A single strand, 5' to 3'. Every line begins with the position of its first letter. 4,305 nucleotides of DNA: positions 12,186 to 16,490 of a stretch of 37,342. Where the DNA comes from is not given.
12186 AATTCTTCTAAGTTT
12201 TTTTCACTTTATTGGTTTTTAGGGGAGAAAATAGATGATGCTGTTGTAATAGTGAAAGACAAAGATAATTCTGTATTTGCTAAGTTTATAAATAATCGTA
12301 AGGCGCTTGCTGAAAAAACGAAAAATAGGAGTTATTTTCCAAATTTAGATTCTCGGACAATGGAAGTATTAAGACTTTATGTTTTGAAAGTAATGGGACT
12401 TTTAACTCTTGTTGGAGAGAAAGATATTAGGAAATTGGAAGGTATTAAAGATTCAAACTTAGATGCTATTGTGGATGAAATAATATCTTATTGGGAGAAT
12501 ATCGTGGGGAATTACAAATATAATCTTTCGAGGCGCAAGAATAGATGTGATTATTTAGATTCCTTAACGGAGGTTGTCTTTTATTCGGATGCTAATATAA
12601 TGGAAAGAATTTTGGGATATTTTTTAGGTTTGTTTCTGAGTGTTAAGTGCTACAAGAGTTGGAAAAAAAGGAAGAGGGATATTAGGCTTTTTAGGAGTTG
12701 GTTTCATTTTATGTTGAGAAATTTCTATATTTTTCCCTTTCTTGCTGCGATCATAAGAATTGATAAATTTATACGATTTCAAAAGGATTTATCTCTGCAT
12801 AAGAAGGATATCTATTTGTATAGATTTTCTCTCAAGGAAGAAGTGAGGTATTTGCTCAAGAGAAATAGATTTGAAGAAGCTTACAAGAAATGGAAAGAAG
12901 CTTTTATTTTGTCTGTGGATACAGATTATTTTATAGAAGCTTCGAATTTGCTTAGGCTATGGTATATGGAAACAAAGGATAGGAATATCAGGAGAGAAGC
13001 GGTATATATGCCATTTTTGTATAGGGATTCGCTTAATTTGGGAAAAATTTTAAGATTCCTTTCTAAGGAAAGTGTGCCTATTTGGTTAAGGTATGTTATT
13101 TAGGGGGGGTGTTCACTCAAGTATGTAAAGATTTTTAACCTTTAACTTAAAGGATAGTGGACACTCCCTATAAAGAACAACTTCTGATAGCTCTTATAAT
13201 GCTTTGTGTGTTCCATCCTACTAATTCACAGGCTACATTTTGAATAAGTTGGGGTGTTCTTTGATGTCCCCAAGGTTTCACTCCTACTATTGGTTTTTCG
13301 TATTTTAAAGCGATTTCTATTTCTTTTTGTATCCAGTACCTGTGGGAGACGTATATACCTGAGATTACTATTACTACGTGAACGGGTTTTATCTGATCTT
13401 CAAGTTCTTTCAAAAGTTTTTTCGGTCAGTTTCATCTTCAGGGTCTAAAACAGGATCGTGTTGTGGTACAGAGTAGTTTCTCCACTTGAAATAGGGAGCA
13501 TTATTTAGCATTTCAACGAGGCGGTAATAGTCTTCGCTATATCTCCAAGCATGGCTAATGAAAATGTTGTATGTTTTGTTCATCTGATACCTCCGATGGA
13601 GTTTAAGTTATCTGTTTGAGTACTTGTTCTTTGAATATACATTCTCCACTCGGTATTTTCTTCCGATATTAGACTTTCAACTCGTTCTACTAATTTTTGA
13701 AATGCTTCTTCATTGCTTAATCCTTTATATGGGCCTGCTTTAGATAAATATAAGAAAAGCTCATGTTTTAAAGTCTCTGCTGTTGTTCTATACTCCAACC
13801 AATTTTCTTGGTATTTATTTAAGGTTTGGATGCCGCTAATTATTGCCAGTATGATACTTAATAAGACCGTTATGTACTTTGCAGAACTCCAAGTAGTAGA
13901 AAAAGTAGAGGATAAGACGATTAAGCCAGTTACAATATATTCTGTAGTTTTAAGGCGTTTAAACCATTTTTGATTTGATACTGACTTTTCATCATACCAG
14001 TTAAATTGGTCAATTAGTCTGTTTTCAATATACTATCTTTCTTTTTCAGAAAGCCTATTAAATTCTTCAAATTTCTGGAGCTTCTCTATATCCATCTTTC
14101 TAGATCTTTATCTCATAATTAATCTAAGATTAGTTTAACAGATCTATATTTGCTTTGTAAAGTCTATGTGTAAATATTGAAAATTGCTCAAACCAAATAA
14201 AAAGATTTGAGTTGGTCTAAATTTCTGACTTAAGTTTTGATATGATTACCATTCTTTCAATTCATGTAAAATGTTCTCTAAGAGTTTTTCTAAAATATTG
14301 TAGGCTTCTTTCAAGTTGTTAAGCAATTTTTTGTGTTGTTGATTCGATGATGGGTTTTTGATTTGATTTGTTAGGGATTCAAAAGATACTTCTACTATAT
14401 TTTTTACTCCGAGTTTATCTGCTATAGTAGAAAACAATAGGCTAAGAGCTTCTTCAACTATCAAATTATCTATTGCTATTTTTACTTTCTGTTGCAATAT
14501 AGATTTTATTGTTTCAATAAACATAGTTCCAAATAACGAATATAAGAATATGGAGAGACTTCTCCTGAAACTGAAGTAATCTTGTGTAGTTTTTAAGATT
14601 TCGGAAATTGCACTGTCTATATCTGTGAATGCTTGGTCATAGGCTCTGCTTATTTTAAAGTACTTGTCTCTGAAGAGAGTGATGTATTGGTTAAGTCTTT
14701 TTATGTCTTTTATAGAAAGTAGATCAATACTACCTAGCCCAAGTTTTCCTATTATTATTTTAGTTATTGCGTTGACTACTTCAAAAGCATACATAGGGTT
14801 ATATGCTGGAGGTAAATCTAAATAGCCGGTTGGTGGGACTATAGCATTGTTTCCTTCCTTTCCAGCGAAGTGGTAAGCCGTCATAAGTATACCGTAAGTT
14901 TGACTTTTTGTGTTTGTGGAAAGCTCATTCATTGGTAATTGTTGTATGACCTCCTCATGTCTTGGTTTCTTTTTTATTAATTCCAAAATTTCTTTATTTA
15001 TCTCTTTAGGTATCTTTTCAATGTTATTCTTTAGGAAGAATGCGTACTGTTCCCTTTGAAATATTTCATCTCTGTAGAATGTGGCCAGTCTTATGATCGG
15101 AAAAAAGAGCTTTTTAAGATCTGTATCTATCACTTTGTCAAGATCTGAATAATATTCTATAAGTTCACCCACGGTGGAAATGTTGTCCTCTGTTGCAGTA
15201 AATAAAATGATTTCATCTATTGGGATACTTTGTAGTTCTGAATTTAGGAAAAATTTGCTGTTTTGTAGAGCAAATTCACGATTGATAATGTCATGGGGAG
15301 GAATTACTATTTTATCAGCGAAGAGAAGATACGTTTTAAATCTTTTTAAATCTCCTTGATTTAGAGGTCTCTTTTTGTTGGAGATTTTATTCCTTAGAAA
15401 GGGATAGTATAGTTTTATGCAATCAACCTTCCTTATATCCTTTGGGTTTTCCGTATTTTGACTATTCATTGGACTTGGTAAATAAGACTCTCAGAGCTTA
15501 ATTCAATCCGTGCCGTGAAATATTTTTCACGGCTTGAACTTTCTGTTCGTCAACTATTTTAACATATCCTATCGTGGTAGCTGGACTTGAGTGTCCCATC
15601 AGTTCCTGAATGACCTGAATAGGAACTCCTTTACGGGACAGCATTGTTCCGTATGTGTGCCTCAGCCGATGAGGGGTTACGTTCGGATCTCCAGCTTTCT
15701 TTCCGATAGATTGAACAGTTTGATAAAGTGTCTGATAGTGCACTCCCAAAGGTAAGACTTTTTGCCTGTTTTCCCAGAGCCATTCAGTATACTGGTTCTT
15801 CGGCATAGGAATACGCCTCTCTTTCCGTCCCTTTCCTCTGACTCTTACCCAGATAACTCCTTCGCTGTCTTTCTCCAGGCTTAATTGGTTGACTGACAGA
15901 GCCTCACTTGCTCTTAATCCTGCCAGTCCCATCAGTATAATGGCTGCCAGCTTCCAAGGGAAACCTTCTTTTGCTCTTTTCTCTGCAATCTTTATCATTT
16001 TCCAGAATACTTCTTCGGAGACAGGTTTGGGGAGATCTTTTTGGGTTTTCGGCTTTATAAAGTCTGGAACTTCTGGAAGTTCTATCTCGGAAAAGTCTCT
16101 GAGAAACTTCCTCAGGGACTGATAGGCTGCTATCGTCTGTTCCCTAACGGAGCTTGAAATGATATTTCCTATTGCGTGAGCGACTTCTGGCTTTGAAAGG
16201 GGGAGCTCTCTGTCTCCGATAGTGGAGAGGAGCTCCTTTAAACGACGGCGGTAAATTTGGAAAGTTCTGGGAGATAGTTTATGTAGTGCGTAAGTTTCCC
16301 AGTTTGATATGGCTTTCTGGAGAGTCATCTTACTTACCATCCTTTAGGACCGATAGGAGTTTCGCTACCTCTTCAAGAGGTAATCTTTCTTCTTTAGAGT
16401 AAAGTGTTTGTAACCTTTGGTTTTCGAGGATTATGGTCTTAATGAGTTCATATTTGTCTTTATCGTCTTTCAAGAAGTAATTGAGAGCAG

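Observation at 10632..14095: Thoeris-like island: a SIR2 protein convergent with a translationally coupled SLATT (DUF4231) - TIR (ThsB-like) pair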

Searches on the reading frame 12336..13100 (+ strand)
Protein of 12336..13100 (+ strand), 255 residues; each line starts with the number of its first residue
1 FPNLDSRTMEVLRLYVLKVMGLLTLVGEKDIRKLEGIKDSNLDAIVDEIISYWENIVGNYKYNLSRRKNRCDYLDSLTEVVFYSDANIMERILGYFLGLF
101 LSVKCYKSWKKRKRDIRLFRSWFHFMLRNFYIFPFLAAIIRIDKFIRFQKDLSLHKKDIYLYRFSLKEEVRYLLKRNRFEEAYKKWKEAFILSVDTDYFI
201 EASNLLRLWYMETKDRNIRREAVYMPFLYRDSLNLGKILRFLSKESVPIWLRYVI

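Call 100: predict_structure(alignment_id=A5)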
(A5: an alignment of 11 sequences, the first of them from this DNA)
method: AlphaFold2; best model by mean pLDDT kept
length: 255 residues; sequences in the alignment: 11
mean_pLDDT: 90.0   pTM: 0.82
mean pLDDT of the five models: 90.0, 89.8, 89.3, 88.9, 88.7
residues with pLDDT >= 90: 193; 70-90: 51; 50-70: 3; < 50: 8
segments of 3 or more residues with pLDDT < 50: 247-249, 251-255
pLDDT, mean of each block of 10 residues (from residue 1): 87 94 92 91 94 90 91 94 88 95 95 89 93 81 93 92 93 93 97 89 95 94 92 91 68 43
secondary structure, 60 per line:
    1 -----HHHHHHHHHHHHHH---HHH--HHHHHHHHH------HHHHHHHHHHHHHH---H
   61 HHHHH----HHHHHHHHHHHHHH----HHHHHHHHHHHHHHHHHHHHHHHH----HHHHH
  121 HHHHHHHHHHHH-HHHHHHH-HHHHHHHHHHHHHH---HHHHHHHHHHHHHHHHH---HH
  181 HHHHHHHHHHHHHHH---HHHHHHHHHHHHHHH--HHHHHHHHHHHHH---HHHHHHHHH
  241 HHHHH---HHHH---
elements in order: H6-19 H28-36 H43-56 H60-65 H70-83 H88-111 H116-132 H134-140 H142-155 H159-175 H179-195 H199-213 H216-228 H232-245 H249-252

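Call 102: fold_search(model_id=the predicted structure, library=pdb)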
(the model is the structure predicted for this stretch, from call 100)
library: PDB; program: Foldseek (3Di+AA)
matches with E <= 10: 961; with E <= 0.001: 0
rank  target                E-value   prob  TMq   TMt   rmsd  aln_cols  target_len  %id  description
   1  6hc2_E                7.9e-03  1.00  0.41  0.30  12.7       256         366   12  Crystal structure of NuMA/LGN hetero-hexamers (released 2019-05-29)
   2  4i9c_A                1.5e-02  1.00  0.49  0.35  10.6       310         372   10  Crystal structure of aspartyl phosphate phosphatase F from B.subtilis in complex with its inhibitory peptide (released 2013-11-20)
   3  3sf4_A                1.5e-02  1.00  0.38  0.28  13.6       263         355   12  Crystal structure of the complex between the conserved cell polarity proteins Inscuteable and LGN (released 2011-11-23)
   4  3sf4_C                1.6e-02  1.00  0.46  0.35  11.6       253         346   11  Crystal structure of the complex between the conserved cell polarity proteins Inscuteable and LGN (released 2011-11-23)
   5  6hc2_C                1.8e-02  1.00  0.41  0.32   9.3       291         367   11  Crystal structure of NuMA/LGN hetero-hexamers (released 2019-05-29)
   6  3sf4_B                1.8e-02  1.00  0.37  0.28  13.5       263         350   12  Crystal structure of the complex between the conserved cell polarity proteins Inscuteable and LGN (released 2011-11-23)
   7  6hc2_S                2.1e-02  1.00  0.49  0.37   8.6       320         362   11  Crystal structure of NuMA/LGN hetero-hexamers (released 2019-05-29)
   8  6hc2_A                2.1e-02  1.00  0.49  0.36   8.5       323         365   11  Crystal structure of NuMA/LGN hetero-hexamers (released 2019-05-29)
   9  4g2v_A                2.4e-02  1.00  0.49  0.40  11.2       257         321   11  Structure complex of LGN binding with FRMPD1 (released 2013-01-23)
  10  4wne_A                3.3e-02  1.00  0.47  0.38   9.2       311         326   11  Crystal structure of the TPR domain of LGN in complex with Frmpd4/Preso1 at 2.0 Angstrom resolution (released 2015-09-16)
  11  8fbo_A                3.9e-02  0.97  0.30  0.31  19.4       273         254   12  Improving the secretion of designed protein assemblies through negative design of cryptic transmembrane domains (released 2023-03-22)
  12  2gw1_A                4.5e-02  0.99  0.36  0.21  19.6       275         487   11  Crystal Structure of the Yeast Tom70 (released 2006-06-27)
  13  7rdr_A                5.6e-02  0.80  0.24  0.16  16.6       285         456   10  Circular tandem repeat protein with novel repeat topology and enhanced subunit contact surfaces (released 2021-09-01)
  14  5a6c_B                5.8e-02  0.99  0.36  0.27  12.5       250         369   12  Concomitant binding of Afadin to LGN and F-actin directs planar spindle orientation (released 2015-12-30)
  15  4wng_A                6.1e-02  1.00  0.45  0.36  10.0       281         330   10  Crystal structure of the TPR domain of LGN in complex with Frmpd4/Preso1 at 2.1 Angstrom resolution (released 2015-09-16)
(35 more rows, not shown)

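Call 112: search_protein_families(library=pfam, max_evalue=1, proteins=[window:12336-13100:+])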
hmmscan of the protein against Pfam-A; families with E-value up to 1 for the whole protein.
seq(255 aa): 0 families

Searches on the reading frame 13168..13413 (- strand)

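Call 50: search_protein_families(library=ncbifam, max_evalue=0.01, proteins=[P0037])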
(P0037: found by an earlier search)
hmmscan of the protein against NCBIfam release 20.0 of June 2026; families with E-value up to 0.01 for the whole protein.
P0037 (355 aa): 0 families

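Call 51: search_protein_families(library=phrogs, max_evalue=0.01, proteins=[P0037])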
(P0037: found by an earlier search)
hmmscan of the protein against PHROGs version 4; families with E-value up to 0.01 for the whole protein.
P0037 (355 aa): 1 family
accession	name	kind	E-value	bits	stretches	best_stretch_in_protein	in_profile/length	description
phrog_1706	-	DNA, RNA and nucleotide metabolism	0.00057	20.4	1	71-272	93-277/293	CRISPR/Cas system associated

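Call 119: search_protein_families(library=pfam, max_evalue=0.01, proteins=[L105:373-960:+, L105:957-2075:+, L107:5647-6627:+, L107:7930-8487:+])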
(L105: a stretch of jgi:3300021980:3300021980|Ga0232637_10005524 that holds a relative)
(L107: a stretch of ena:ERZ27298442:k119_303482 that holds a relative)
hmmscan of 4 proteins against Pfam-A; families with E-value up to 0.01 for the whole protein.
L105:373-960:+ (195 aa): 2 families
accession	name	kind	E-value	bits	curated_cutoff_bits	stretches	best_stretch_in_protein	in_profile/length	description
PF06305.16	LapA_dom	-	0.00099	19.4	28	1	69-112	19-62/64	Lipopolysaccharide assembly protein A domain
PF24838.2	8xMP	-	0.001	19.3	30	1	31-167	12-133/136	Octameric membrane protein family (8xMP)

L105:957-2075:+ (372 aa): 2 families
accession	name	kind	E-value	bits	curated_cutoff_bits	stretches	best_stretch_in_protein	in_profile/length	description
PF00753.33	Lactamase_B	-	1.4e-09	38.6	22.7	1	20-84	8-67/196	Metallo-beta-lactamase superfamily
PF12706.13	Lactamase_B_2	-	0.0042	17.2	27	1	56-82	26-52/200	Beta-lactamase superfamily domain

L107:5647-6627:+ (326 aa): 1 family
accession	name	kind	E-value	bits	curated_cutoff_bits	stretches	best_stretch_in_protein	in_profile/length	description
PF19952.5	DUF6414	-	3.5e-15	57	25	1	1-321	1-283/283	Domain of unknown function (DUF6414)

L107:7930-8487:+ (185 aa): 0 families

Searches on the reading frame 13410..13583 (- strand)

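Call 50: search_protein_families(library=ncbifam, max_evalue=0.01, proteins=[P0037])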
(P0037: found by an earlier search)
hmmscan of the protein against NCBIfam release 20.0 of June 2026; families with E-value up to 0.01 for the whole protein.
P0037 (355 aa): 0 families

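Call 51: search_protein_families(library=phrogs, max_evalue=0.01, proteins=[P0037])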
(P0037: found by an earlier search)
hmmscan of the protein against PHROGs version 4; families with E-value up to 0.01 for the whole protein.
P0037 (355 aa): 1 family
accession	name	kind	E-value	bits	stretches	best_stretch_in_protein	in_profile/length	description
phrog_1706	-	DNA, RNA and nucleotide metabolism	0.00057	20.4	1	71-272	93-277/293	CRISPR/Cas system associated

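Call 119: search_protein_families(library=pfam, max_evalue=0.01, proteins=[L105:373-960:+, L105:957-2075:+, L107:5647-6627:+, L107:7930-8487:+])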
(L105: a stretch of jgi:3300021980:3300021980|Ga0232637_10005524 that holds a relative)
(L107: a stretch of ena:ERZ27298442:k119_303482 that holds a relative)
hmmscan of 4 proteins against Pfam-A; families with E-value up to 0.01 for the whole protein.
L105:373-960:+ (195 aa): 2 families
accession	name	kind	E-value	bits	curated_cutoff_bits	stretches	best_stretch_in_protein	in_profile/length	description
PF06305.16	LapA_dom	-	0.00099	19.4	28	1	69-112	19-62/64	Lipopolysaccharide assembly protein A domain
PF24838.2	8xMP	-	0.001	19.3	30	1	31-167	12-133/136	Octameric membrane protein family (8xMP)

L105:957-2075:+ (372 aa): 2 families
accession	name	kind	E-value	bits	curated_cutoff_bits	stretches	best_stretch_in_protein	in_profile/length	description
PF00753.33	Lactamase_B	-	1.4e-09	38.6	22.7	1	20-84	8-67/196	Metallo-beta-lactamase superfamily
PF12706.13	Lactamase_B_2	-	0.0042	17.2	27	1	56-82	26-52/200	Beta-lactamase superfamily domain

L107:5647-6627:+ (326 aa): 1 family
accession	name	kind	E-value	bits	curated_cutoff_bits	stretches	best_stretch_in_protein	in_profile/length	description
PF19952.5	DUF6414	-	3.5e-15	57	25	1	1-321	1-283/283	Domain of unknown function (DUF6414)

L107:7930-8487:+ (185 aa): 0 families

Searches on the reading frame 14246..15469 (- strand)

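Call 7: search_protein_families(library=pfam, max_evalue=0.01, proteins=[window:14246-15469:-])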
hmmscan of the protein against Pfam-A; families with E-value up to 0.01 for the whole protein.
window:14246-15469:- (407 aa): 0 families

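Call 8: search_protein_families(library=padloc, max_evalue=0.01, proteins=[window:14246-15469:-])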
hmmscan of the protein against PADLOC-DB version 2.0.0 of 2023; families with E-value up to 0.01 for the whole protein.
window:14246-15469:- (407 aa): 0 families

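Call 50: search_protein_families(library=ncbifam, max_evalue=0.01, proteins=[window:14246-15469:-, P0037])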
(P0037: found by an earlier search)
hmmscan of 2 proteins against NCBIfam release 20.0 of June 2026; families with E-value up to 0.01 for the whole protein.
window:14246-15469:- (407 aa): 0 families

P0037 (355 aa): 0 families

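Call 51: search_protein_families(library=phrogs, max_evalue=0.01, proteins=[window:14246-15469:-, P0037])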
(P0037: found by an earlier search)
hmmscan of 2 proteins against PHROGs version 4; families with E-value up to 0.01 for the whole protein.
window:14246-15469:- (407 aa): 0 families

P0037 (355 aa): 1 family
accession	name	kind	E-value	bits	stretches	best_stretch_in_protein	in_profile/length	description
phrog_1706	-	DNA, RNA and nucleotide metabolism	0.00057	20.4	1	71-272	93-277/293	CRISPR/Cas system associated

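Call 119: search_protein_families(library=pfam, max_evalue=0.01, proteins=[L105:373-960:+, L105:957-2075:+, L107:5647-6627:+, L107:7930-8487:+])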
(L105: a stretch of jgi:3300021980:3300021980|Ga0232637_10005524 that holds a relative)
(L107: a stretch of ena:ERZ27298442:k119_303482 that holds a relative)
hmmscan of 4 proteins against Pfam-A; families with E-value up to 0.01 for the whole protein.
L105:373-960:+ (195 aa): 2 families
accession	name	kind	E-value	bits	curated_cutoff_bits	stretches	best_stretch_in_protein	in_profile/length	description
PF06305.16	LapA_dom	-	0.00099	19.4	28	1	69-112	19-62/64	Lipopolysaccharide assembly protein A domain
PF24838.2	8xMP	-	0.001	19.3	30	1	31-167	12-133/136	Octameric membrane protein family (8xMP)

L105:957-2075:+ (372 aa): 2 families
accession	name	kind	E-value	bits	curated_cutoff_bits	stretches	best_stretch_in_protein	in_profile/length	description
PF00753.33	Lactamase_B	-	1.4e-09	38.6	22.7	1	20-84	8-67/196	Metallo-beta-lactamase superfamily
PF12706.13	Lactamase_B_2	-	0.0042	17.2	27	1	56-82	26-52/200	Beta-lactamase superfamily domain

L107:5647-6627:+ (326 aa): 1 family
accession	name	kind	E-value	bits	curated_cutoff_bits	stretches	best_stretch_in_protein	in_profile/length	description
PF19952.5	DUF6414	-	3.5e-15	57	25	1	1-321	1-283/283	Domain of unknown function (DUF6414)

L107:7930-8487:+ (185 aa): 0 families

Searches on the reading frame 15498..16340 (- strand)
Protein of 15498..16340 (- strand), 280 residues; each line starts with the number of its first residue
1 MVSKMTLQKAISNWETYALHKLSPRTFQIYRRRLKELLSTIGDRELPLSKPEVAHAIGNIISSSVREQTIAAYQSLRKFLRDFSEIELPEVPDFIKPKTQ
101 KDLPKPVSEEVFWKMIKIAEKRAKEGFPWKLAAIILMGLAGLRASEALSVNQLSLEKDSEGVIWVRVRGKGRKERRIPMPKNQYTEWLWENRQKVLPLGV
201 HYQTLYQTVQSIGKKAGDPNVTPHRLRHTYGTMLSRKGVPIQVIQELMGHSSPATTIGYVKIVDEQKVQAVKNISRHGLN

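Call 7: search_protein_families(library=pfam, max_evalue=0.01, proteins=[window:15498-16340:-])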
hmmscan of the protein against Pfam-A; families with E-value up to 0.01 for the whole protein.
window:15498-16340:- (280 aa): 1 family
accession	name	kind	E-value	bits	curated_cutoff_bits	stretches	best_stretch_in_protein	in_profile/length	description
PF00589.27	Phage_integrase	-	2e-22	80.2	27.1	1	114-262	10-168/172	Phage integrase family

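Call 8: search_protein_families(library=padloc, max_evalue=0.01, proteins=[window:15498-16340:-])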
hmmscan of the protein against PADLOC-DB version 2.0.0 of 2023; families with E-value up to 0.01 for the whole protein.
window:15498-16340:- (280 aa): 0 families

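Call 50: search_protein_families(library=ncbifam, max_evalue=0.01, proteins=[P0037])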
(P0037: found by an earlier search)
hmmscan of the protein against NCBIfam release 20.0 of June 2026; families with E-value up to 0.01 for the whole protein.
P0037 (355 aa): 0 families

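Call 51: search_protein_families(library=phrogs, max_evalue=0.01, proteins=[P0037])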
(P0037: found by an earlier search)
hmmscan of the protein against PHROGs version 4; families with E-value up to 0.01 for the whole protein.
P0037 (355 aa): 1 family
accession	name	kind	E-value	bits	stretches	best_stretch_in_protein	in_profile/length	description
phrog_1706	-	DNA, RNA and nucleotide metabolism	0.00057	20.4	1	71-272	93-277/293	CRISPR/Cas system associated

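Call 119: search_protein_families(library=pfam, max_evalue=0.01, proteins=[L105:373-960:+, L105:957-2075:+, L107:5647-6627:+, L107:7930-8487:+])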
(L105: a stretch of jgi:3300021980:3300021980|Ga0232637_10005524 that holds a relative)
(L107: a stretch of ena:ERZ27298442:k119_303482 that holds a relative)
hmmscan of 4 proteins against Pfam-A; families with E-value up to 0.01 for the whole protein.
L105:373-960:+ (195 aa): 2 families
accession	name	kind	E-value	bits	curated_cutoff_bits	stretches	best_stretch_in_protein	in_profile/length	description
PF06305.16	LapA_dom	-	0.00099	19.4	28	1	69-112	19-62/64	Lipopolysaccharide assembly protein A domain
PF24838.2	8xMP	-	0.001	19.3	30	1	31-167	12-133/136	Octameric membrane protein family (8xMP)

L105:957-2075:+ (372 aa): 2 families
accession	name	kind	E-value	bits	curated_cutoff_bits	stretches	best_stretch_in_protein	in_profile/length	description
PF00753.33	Lactamase_B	-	1.4e-09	38.6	22.7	1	20-84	8-67/196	Metallo-beta-lactamase superfamily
PF12706.13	Lactamase_B_2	-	0.0042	17.2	27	1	56-82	26-52/200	Beta-lactamase superfamily domain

L107:5647-6627:+ (326 aa): 1 family
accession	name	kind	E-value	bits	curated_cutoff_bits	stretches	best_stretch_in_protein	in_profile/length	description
PF19952.5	DUF6414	-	3.5e-15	57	25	1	1-321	1-283/283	Domain of unknown function (DUF6414)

L107:7930-8487:+ (185 aa): 0 families
